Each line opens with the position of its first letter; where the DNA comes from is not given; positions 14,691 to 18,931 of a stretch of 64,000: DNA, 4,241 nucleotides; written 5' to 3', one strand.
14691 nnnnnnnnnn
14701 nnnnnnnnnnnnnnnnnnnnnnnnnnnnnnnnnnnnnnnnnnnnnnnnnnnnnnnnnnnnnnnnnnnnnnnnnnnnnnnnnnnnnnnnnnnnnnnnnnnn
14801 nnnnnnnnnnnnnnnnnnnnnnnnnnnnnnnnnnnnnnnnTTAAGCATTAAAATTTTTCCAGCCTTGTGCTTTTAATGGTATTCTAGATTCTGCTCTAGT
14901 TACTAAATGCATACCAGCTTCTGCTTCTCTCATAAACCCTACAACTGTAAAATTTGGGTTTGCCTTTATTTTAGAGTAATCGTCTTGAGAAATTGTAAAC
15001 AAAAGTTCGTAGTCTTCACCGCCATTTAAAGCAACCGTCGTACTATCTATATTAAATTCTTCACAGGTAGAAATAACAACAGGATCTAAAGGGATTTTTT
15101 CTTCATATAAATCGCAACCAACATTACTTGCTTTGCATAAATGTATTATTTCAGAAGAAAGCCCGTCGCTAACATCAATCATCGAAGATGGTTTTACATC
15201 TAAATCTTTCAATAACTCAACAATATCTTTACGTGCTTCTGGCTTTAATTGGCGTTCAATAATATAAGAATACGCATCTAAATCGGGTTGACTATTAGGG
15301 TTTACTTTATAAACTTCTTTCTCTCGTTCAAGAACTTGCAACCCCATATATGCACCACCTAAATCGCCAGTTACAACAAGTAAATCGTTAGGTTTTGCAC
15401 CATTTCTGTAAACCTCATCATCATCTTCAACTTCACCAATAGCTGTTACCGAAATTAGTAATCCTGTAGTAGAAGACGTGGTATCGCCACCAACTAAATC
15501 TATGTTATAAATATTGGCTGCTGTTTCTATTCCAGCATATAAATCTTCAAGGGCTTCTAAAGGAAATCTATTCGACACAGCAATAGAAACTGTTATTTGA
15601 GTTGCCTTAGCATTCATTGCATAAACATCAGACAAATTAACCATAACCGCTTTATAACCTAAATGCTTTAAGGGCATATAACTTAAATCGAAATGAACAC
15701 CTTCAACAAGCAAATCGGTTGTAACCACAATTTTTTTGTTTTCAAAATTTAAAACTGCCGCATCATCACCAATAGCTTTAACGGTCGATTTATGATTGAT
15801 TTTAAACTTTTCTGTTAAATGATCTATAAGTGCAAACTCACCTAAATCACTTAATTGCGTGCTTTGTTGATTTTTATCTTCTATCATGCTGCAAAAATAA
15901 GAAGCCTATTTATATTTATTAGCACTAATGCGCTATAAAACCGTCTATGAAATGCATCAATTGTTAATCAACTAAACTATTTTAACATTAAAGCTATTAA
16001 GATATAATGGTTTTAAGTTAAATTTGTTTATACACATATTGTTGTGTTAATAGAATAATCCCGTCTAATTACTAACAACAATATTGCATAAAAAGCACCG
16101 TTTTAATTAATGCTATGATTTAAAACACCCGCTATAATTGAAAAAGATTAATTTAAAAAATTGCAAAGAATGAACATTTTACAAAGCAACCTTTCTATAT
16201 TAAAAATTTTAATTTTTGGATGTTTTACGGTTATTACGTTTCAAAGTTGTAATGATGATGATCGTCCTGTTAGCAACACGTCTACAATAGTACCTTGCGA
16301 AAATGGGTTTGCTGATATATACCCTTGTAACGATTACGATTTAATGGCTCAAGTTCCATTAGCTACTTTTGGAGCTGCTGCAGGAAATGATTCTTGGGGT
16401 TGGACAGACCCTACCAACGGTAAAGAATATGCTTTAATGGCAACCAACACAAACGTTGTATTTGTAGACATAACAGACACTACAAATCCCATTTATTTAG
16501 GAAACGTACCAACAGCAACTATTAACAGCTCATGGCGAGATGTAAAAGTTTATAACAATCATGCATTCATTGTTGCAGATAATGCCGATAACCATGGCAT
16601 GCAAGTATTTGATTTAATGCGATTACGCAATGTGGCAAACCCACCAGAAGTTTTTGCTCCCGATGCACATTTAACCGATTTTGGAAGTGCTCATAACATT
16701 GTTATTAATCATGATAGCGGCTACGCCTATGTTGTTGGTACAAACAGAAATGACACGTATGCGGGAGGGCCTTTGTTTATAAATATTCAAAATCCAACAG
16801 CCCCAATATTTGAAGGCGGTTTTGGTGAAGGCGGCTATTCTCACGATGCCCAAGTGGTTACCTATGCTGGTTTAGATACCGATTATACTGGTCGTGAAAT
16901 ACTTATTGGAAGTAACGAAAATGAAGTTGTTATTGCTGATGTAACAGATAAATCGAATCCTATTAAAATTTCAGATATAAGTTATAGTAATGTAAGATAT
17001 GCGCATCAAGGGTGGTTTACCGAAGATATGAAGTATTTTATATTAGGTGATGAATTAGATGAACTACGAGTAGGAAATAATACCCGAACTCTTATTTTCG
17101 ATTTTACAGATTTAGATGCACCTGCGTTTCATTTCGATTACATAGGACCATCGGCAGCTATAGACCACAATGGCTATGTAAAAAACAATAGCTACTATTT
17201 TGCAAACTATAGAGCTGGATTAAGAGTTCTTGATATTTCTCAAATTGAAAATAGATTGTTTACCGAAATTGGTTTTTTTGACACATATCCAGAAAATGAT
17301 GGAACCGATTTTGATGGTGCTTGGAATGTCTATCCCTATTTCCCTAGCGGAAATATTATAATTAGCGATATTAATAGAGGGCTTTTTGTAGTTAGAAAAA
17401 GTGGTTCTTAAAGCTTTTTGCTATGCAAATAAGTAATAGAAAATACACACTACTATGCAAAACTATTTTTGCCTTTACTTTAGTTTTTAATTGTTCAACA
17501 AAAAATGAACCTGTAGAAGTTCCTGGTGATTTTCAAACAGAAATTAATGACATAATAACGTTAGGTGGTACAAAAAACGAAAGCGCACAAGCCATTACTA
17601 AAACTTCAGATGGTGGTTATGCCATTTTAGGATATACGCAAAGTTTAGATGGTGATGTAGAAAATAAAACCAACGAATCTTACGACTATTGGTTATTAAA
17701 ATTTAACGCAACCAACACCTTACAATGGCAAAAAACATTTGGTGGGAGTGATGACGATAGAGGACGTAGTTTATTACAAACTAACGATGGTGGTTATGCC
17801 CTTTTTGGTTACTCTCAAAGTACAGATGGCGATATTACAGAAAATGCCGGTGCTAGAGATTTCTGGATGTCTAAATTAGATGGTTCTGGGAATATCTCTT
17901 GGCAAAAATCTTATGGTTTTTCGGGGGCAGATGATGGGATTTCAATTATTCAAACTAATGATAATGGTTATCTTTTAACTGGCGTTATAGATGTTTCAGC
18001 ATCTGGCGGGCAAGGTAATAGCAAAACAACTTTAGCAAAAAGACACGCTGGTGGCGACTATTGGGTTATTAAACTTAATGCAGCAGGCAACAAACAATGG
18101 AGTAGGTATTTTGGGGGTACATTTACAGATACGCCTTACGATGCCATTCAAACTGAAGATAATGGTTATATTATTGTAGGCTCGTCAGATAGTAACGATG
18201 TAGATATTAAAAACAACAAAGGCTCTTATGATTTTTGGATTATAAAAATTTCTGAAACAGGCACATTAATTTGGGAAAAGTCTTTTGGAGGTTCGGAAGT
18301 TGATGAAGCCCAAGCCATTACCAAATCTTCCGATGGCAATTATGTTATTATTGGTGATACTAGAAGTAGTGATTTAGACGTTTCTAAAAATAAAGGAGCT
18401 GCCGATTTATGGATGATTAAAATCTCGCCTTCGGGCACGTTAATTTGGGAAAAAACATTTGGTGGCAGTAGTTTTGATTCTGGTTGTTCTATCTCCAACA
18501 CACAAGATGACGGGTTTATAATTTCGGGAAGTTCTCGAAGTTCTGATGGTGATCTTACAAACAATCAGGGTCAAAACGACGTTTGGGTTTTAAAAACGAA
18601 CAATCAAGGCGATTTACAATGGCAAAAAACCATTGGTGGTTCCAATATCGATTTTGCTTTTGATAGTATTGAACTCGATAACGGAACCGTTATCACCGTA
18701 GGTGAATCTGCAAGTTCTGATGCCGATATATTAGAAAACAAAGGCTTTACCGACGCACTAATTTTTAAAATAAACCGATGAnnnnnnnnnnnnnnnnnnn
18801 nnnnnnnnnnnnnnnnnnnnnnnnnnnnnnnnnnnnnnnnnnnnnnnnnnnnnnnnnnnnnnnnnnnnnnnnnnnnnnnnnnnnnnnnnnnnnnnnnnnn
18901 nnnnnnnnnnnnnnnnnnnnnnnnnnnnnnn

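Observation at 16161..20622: MbnP/MbnH-like pair preceded by two beta-propeller surface proteins.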

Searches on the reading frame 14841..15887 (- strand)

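Call 10: search_protein_families(library=pfam, proteins=[window:14841-15887:-], max_evalue=0.001)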
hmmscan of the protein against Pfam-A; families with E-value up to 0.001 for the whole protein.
window:14841-15887:- (348 aa): 2 families
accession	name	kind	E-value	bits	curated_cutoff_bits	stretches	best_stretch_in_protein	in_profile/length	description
PF00586.29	AIRS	-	2.4e-30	105.7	24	1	40-153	1-112/112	AIR synthase related protein, N-terminal domain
PF02769.27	AIRS_C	-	0.0006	20.4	23.1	0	165-268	1-97/156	AIR synthase related protein, C-terminal domain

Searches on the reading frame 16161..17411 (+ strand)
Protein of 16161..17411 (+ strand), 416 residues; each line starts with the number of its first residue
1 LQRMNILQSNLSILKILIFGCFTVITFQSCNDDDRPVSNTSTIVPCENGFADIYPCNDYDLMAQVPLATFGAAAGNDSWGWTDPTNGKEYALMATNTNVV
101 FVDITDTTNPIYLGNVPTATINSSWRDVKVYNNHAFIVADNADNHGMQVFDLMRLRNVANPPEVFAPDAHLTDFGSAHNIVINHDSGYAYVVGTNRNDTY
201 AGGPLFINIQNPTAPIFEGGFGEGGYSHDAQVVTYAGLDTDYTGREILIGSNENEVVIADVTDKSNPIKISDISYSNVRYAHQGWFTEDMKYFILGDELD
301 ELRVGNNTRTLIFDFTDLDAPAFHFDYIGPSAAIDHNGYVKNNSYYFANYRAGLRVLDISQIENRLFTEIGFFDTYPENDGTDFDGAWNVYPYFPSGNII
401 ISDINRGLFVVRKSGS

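Call 5: search_protein_families(library=pfam, proteins=[window:16161-17411:+], max_evalue=0.01)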
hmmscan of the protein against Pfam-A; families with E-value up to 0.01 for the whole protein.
window:16161-17411:+ (416 aa): 0 families

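Call 6: search_protein_families(library=ncbifam, proteins=[window:16161-17411:+], max_evalue=0.01)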
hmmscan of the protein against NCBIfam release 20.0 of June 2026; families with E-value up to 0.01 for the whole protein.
window:16161-17411:+ (416 aa): 1 family
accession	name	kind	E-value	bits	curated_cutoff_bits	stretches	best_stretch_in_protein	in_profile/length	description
TIGR04312.1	choice_anch_B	subfamily_domain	2.7e-167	556.6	100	1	45-413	1-364/364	choice-of-anchor B family protein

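Call 62: search_solved_structures(query=window:16161-17411:+, max_evalue=1, show_alignments=1)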
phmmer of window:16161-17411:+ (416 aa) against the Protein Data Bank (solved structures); distinct sequences matched with E-value up to 1: 0.

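Call 63: search_protein_families(library=pfam, proteins=[window:16161-17411:+], max_evalue=10)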
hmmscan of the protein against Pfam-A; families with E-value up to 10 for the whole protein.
window:16161-17411:+ (416 aa): 2 families
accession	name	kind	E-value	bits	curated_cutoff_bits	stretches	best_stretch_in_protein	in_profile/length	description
PF08309.17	LVIVD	-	0.055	13.3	20.2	1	90-118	13-42/42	LVIVD repeat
PF01436.27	NHL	-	3.8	8.1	20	0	130-150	9-28/28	NHL repeat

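Call 64: search_dna_similar(query=window:16161-17411:+, collection=plasmids, mode=protein, max_rows=30)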
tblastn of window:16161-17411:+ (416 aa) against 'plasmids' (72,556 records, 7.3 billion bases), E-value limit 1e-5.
Records with a match: 2; places in all: 2; records where one place covers at least 80% of the query: 2.
Best place of each record, by identity: <60% 2.
By first word of the organism name: Pseudoalteromonas 2.
By predicted mobility (MOB-suite, as given by PLSDB): non-mobilizable 2.
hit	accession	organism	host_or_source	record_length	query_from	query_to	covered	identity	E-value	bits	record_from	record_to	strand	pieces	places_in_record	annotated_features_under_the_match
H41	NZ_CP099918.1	Pseudoalteromonas xiamenensis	Anadara tuberculosa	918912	27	412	93%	34.0%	5e-66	235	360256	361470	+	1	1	choice-of-anchor B family protein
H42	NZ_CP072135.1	Pseudoalteromonas xiamenensis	mangrove sediment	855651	27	412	93%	33.3%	6e-55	240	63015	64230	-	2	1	choice-of-anchor B family protein (x2)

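Call 65: get_annotated_region(hit=H41, flank=9000)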
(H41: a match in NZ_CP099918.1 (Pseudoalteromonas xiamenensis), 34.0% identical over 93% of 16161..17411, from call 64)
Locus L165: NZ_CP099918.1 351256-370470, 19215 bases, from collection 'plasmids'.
description: Pseudoalteromonas xiamenensis strain PSDB plasmid unnamed
organism: Pseudoalteromonas xiamenensis (NCBI taxid 882626)
taxonomy: Bacteria; Pseudomonadota; Gammaproteobacteria; Alteromonadales; Pseudoalteromonadaceae; Pseudoalteromonas; Pseudoalteromonas xiamenensis
host: -; source: Anadara tuberculosa; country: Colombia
typing (MOB-suite, as given by PLSDB): non-mobilizable
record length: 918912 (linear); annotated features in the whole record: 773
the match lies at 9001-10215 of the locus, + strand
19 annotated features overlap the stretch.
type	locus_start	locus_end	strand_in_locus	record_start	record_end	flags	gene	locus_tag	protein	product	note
CDS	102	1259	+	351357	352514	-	-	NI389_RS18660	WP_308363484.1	type III PLP-dependent enzyme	-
CDS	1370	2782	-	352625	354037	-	-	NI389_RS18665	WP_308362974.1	PLP-dependent aminotransferase family protein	-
CDS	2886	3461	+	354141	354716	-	-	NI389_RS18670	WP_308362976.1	GNAT family protein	-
CDS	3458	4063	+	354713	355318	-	-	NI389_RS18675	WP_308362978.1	FMN-binding negative transcriptional regulator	-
CDS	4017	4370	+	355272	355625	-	-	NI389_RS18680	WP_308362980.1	HopJ type III effector protein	-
CDS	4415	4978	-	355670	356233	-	-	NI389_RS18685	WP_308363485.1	YSC84-related protein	-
CDS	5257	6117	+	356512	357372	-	-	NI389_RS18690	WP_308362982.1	EamA family transporter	-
CDS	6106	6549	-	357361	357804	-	-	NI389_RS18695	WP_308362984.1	GNAT family N-acetyltransferase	-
CDS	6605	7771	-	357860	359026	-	-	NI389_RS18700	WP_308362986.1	MbnH family di-heme enzyme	-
CDS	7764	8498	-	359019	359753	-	-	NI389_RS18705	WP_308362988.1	MbnP family copper-binding protein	-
CDS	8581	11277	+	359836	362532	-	-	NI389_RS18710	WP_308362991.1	choice-of-anchor B family protein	-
CDS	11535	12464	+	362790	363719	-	-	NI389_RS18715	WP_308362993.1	glycoside hydrolase family 16 protein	-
CDS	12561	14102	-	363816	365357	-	-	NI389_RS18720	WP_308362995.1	winged helix-turn-helix domain-containing protein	GO:0000160 - phosphorelay signal transduction system [Evidence IEA]; GO:0006355 - regulation of DNA-templated ...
CDS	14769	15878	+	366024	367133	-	-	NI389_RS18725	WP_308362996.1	M35 family metallo-endopeptidase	-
CDS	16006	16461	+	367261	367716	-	-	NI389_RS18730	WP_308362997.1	hypothetical protein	-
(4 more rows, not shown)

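Call 66: search_protein_families(library=ncbifam, proteins=[L165:8581-11277:+, L165:7764-8498:-, L165:6605-7771:-], max_evalue=0.001)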
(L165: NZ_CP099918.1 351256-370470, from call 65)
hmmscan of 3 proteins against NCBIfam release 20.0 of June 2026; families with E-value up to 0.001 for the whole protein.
L165:8581-11277:+ (898 aa): 4 families
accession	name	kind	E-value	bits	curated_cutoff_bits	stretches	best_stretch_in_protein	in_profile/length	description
TIGR04312.1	choice_anch_B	subfamily_domain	3.2e-139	464.2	100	1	159-546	1-364/364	choice-of-anchor B family protein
NF038112.1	myxo_dep_M36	subfamily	9e-20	69.5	1500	1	733-892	1435-1594/1604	myxosortase-dependent M36 family metallopeptidase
NF038111.1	rhom_dep_M36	equivalog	2.4e-16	58.4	1700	1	772-891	1183-1307/1315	rhombosortase-dependent M36 family metallopeptidase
TIGR00845.1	caca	equivalog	2.1e-07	29.1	679.85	1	578-763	419-621/921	sodium/calcium exchanger 1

L165:7764-8498:- (244 aa): 1 family
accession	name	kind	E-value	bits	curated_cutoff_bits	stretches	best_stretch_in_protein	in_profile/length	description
TIGR04052.2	MbnP_like_WxW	equivalog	1.2e-44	152.6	140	1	48-242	26-244/257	MbnP family copper-binding protein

L165:6605-7771:- (388 aa): 6 families
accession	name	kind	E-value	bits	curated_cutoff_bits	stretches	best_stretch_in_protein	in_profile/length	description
TIGR04039.1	MXAN_0977_Heme2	hypoth_equivalog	2.8e-151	503.3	362.85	1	48-381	3-335/336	MbnH family di-heme enzyme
TIGR03791.1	TTQ_mauG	equivalog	7.7e-43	146.8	443.85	1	55-369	4-280/291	tryptophan tryptophylquinone biosynthesis enzyme MauG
TIGR03981.2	SAM_quin_mod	hypoth_equivalog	3.4e-30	105.2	340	2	168-365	220-409/411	His-Xaa-Ser system-associated MauG-like protein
NF052341.1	hydrazine_gamma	equivalog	1.1e-13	50.8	625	1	169-320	158-310/339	hydrazine synthase subunit gamma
NF052342.1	hydrazine_BC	exception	8.3e-12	44.1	1250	1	51-321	413-662/690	hydrazine synthase subunit beta-gamma fusion subunit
NF040606.1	CytoC_perox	subfamily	4.2e-06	26.2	150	0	284-318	425-453/524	di-heme-cytochrome C peroxidase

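Call 97: get_annotated_region(hit=H42, flank=4000)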
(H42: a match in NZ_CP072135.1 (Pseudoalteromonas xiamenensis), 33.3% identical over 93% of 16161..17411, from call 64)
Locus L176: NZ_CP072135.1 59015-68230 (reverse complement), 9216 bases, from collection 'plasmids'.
description: Pseudoalteromonas xiamenensis strain STKMTI.2 plasmid unnamed5, complete sequence
organism: Pseudoalteromonas xiamenensis (NCBI taxid 882626)
taxonomy: Bacteria; Pseudomonadota; Gammaproteobacteria; Alteromonadales; Pseudoalteromonadaceae; Pseudoalteromonas; Pseudoalteromonas xiamenensis
host: -; source: mangrove sediment; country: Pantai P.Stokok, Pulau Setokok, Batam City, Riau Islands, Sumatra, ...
typing (MOB-suite, as given by PLSDB): non-mobilizable
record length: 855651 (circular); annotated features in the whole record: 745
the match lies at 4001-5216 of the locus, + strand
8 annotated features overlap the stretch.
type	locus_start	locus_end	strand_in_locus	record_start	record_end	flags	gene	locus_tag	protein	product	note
CDS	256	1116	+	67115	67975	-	-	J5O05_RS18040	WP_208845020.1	EamA family transporter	-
CDS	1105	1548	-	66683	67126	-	-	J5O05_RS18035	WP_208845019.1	GNAT family N-acetyltransferase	-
CDS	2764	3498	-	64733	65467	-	-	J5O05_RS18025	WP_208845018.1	MbnP family copper-binding protein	-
CDS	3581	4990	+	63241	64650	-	-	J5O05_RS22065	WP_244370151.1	choice-of-anchor B family protein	-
CDS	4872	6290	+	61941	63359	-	-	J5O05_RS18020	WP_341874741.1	choice-of-anchor B family protein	-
CDS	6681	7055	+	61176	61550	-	-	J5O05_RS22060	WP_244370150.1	hypothetical protein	-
CDS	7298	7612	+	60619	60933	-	-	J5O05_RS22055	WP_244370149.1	hypothetical protein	-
CDS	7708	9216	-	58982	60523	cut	-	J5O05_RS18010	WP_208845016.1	winged helix-turn-helix domain-containing protein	GO:0000160 - phosphorelay signal transduction system [Evidence IEA]; GO:0006355 - regulation of DNA-templated ...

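Call 103: search_solved_structures(query=A5, max_evalue=10, show_alignments=1)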
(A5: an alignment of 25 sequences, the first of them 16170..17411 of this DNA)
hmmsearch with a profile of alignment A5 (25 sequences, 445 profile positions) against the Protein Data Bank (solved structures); distinct sequences matched with E-value up to 10: 3.
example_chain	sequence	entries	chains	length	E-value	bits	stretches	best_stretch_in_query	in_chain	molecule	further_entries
3ey8_A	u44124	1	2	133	0.42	12.7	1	167-238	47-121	Biphenyl-2,3-diol 1,2-dioxygenase III-related protein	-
5hrm_A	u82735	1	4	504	1.1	11.2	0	383-402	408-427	Haloalkylphosphorus hydrolase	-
5ioj_A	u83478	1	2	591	1.9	10.5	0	383-402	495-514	Haloalkylphosphorus hydrolase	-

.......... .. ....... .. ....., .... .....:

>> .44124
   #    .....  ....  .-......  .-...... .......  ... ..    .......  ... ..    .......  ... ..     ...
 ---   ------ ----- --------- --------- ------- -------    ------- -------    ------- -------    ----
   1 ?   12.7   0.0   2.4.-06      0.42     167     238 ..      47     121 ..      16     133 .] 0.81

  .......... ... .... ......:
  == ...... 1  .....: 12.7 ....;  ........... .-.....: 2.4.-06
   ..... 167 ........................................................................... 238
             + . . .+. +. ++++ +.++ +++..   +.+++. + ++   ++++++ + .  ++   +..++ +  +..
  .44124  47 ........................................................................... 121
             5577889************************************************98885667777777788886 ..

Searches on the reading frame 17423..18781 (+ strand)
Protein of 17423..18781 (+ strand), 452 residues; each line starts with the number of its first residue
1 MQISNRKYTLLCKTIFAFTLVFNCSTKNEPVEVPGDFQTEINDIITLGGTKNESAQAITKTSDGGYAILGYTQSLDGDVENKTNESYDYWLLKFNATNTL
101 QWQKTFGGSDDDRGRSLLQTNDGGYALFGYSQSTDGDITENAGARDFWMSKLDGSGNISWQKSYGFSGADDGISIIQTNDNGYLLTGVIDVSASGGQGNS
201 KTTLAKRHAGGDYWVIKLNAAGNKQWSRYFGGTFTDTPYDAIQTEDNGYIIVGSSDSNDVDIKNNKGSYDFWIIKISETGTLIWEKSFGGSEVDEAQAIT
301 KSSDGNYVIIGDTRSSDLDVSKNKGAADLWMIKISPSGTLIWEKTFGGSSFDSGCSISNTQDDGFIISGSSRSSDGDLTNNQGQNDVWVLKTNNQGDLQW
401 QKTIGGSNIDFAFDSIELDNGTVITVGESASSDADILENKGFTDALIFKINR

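Call 5: search_protein_families(library=pfam, proteins=[window:17423-18781:+], max_evalue=0.01)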
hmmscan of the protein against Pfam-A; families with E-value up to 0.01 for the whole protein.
window:17423-18781:+ (452 aa): 2 families
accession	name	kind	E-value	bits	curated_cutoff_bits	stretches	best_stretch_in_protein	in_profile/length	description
PF25293.1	Beta-prop_EMC1_N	-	0.00026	21.2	34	0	269-322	129-181/219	EMC1 N-terminal beta-propeller domain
PF09837.15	DUF2064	-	0.00095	19.4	25.8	0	57-74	91-108/120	Uncharacterized protein conserved in bacteria (DUF2064)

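Call 6: search_protein_families(library=ncbifam, proteins=[window:17423-18781:+], max_evalue=0.01)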
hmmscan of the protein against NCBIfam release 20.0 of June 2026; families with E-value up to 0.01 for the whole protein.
window:17423-18781:+ (452 aa): 2 families
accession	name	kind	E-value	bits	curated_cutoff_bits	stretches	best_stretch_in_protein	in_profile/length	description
NF047494.1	Lepto_SBBP_lipo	equivalog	8e-16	57.8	400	3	191-349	261-422/466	SBBP repeat beta-propeller lipoprotein, LipL53 family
TIGR04282.1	glyco_like_cofC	hypoth_equivalog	0.00071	19.4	134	0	56-74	126-144/189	TIGR04282 family arsenosugar biosynthesis glycosyltransferase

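Call 63: search_protein_families(library=pfam, proteins=[window:17423-18781:+], max_evalue=10)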
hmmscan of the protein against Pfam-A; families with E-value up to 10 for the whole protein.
window:17423-18781:+ (452 aa): 7 families
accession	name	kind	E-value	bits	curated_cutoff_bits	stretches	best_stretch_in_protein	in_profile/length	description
PF25293.1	Beta-prop_EMC1_N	-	0.00026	21.2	34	2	269-322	129-181/219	EMC1 N-terminal beta-propeller domain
PF09837.15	DUF2064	-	0.00095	19.4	25.8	1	57-74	91-108/120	Uncharacterized protein conserved in bacteria (DUF2064)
PF05402.18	PqqD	-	0.076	13.8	23.4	0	273-296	12-35/67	Coenzyme PQQ synthesis protein D (PqqD)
PF22751.1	DUF488-N3a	-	0.13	13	27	1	301-341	9-49/118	Active DUF488-N3 subclade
PF21141.3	T6PP_C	-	0.18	11.4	26.7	1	265-319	167-220/267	Trehalose-6-phosphate phosphatase, C-terminal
PF17318.7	DUF5361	-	0.45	10.9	26.8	1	94-110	12-28/36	Family of unknown function (DUF5361)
PF08247.16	ENOD40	-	5.2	7.7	20.4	1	399-407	4-12/12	ENOD40 protein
